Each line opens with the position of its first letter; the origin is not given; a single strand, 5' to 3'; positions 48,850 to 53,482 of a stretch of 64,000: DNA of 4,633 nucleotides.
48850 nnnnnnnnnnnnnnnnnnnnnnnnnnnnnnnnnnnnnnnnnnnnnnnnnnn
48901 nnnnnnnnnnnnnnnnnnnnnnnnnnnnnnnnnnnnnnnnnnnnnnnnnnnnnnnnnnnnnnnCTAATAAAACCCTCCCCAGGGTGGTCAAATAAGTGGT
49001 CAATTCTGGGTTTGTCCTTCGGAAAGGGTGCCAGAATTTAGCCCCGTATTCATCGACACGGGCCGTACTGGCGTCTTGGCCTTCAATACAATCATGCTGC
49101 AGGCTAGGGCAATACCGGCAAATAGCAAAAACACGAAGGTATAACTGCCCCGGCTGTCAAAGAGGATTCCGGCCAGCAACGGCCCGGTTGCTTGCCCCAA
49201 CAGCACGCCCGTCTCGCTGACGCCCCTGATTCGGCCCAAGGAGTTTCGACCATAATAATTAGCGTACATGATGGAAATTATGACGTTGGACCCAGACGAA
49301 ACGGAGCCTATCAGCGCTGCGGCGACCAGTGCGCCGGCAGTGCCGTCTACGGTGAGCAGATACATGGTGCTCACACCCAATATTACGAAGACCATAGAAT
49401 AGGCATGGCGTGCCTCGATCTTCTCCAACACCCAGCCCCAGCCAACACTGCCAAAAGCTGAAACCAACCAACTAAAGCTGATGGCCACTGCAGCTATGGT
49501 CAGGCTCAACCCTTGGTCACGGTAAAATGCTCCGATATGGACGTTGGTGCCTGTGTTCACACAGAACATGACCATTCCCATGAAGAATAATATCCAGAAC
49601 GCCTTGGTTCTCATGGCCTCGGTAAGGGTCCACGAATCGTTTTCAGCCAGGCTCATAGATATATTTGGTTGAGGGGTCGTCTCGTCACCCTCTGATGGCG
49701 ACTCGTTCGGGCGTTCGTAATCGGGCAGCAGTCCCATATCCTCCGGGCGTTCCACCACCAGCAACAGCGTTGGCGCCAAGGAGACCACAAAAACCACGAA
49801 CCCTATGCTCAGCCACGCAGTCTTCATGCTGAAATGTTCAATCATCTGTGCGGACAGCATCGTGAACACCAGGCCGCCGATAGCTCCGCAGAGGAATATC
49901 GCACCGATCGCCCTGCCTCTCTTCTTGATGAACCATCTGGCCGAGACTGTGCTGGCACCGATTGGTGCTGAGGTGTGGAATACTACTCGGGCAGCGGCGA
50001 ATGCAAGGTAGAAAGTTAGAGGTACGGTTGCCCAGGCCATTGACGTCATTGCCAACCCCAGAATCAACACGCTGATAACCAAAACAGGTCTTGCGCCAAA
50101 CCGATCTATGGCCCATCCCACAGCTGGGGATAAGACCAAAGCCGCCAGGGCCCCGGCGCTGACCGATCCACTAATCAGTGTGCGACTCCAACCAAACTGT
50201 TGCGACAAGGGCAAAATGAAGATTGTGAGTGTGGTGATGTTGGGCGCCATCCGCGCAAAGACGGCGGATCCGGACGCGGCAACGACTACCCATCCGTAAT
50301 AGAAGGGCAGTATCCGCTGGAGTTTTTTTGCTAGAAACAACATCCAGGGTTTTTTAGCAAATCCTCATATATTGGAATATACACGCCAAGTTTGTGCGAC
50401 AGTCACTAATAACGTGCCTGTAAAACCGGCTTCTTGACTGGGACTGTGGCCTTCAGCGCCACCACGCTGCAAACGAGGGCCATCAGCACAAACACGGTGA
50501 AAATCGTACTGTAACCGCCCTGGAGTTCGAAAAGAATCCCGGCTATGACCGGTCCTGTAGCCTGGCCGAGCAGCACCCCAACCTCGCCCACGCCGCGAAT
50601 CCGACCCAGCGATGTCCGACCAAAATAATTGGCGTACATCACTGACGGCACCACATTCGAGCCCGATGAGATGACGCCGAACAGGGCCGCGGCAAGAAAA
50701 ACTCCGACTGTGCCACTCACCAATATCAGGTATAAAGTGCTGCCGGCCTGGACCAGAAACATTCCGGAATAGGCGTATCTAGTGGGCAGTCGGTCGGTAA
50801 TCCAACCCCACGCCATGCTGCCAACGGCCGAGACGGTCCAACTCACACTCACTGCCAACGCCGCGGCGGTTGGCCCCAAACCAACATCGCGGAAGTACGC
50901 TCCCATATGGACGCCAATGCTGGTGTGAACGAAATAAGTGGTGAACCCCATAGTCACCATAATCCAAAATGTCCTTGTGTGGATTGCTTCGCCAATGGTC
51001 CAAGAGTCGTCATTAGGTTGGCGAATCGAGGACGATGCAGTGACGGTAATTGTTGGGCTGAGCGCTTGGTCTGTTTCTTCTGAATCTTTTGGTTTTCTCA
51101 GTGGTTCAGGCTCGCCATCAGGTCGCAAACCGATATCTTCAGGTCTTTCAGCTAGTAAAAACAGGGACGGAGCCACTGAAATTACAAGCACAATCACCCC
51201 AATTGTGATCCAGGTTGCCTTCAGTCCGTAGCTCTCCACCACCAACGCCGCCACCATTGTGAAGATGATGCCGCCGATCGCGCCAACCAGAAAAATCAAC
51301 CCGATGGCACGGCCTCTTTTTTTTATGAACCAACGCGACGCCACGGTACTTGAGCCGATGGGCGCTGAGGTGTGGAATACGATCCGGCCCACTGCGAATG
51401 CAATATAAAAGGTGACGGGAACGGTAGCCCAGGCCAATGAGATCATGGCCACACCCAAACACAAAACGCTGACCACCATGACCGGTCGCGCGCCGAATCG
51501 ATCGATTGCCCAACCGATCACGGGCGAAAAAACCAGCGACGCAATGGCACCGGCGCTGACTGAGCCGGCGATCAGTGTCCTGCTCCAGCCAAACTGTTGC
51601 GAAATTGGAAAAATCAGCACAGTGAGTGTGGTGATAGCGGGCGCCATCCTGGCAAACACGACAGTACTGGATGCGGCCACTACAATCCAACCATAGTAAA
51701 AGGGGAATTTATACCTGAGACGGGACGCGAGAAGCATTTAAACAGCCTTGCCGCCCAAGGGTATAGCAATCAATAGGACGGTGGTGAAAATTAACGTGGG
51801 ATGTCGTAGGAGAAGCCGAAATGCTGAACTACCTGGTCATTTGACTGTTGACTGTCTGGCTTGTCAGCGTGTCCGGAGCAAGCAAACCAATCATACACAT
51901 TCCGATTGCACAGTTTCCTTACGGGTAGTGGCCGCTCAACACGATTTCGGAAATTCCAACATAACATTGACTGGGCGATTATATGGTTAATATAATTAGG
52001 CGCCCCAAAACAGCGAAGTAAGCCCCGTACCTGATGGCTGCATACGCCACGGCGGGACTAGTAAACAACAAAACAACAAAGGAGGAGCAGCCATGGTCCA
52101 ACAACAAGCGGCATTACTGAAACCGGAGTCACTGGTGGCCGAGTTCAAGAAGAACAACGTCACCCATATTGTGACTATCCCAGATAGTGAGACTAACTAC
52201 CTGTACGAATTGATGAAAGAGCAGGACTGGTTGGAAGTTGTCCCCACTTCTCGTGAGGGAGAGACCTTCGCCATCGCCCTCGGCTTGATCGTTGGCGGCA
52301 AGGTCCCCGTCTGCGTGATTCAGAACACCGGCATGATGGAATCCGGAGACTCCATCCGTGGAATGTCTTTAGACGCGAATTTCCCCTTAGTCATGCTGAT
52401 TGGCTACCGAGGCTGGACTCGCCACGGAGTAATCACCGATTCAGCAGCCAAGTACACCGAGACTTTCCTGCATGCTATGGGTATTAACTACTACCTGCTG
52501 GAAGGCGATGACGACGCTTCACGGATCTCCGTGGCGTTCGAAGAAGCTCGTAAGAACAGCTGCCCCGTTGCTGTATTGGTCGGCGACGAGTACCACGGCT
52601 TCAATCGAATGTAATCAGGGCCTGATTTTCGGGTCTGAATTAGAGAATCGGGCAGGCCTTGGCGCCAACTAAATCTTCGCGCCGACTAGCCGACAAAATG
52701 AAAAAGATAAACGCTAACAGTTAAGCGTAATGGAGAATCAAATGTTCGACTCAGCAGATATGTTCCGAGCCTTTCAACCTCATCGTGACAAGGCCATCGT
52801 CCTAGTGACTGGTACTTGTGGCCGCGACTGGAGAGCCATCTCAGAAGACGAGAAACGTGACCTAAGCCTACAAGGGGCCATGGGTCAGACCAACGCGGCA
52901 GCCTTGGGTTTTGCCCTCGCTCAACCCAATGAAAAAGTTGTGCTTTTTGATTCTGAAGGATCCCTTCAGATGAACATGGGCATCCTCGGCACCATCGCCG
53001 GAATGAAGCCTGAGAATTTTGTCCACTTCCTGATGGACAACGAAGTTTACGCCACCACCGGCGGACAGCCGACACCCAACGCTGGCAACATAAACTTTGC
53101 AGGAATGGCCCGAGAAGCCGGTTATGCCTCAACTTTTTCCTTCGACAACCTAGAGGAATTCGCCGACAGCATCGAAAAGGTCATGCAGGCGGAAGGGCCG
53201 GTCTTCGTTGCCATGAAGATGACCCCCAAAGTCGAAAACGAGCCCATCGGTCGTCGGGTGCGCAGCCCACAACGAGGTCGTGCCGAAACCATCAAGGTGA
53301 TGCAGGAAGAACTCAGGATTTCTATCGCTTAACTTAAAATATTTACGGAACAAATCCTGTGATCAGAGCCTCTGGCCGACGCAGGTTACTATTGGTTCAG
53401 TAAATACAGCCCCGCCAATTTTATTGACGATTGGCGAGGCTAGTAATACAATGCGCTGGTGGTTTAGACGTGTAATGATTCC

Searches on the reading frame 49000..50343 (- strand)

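Call 15: search_protein_families(library=pfam, proteins=[window:49000-50343:-], max_evalue=0.00001)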
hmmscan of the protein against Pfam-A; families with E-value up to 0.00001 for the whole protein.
window:49000-50343:- (447 aa): 1 family
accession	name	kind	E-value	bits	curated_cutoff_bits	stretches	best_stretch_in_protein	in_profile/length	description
PF07690.21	MFS_1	-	2.3e-44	152.2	33.4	2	38-374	13-333/347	Major Facilitator Superfamily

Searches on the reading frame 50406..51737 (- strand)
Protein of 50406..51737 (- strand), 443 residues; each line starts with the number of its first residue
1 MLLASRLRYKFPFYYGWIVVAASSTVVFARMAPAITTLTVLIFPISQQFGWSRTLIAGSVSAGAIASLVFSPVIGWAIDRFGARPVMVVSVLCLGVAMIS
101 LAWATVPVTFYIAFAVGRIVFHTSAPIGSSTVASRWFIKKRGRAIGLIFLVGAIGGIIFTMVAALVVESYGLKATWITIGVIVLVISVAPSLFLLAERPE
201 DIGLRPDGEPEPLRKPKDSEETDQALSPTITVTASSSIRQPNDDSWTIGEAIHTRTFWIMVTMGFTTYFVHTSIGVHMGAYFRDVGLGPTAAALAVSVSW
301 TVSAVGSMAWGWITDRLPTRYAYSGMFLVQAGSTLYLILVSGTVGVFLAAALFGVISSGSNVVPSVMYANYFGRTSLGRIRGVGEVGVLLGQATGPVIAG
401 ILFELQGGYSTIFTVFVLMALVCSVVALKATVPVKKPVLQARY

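Call 15: search_protein_families(library=pfam, proteins=[window:50406-51737:-], max_evalue=0.00001)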
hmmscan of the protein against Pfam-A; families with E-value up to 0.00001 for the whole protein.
window:50406-51737:- (443 aa): 1 family
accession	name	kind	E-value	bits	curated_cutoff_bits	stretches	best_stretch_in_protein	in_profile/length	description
PF07690.21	MFS_1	-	5.8e-48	164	33.4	2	36-344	15-292/347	Major Facilitator Superfamily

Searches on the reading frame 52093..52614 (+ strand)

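Call 15: search_protein_families(library=pfam, proteins=[window:52093-52614:+], max_evalue=0.00001)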
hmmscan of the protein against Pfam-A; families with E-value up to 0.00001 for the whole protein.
window:52093-52614:+ (173 aa): 1 family
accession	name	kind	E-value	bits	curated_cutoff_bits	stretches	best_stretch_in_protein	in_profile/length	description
PF02776.23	TPP_enzyme_N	-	2.8e-08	34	26.8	1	13-106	6-100/119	Thiamine pyrophosphate enzyme, N-terminal TPP binding domain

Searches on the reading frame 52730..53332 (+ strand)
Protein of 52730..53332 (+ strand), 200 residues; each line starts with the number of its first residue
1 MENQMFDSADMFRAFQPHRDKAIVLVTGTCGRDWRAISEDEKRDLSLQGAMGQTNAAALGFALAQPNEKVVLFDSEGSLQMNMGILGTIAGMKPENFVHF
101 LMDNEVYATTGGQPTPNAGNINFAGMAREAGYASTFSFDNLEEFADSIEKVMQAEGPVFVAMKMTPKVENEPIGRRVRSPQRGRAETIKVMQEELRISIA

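Call 15: search_protein_families(library=pfam, proteins=[window:52730-53332:+], max_evalue=0.00001)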
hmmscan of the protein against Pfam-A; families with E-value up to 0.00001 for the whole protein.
window:52730-53332:+ (200 aa): 1 family
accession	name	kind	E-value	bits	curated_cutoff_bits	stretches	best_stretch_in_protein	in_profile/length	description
PF02775.26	TPP_enzyme_C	-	6.5e-19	68.7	21.9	1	47-161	26-150/151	Thiamine pyrophosphate enzyme, C-terminal TPP binding domain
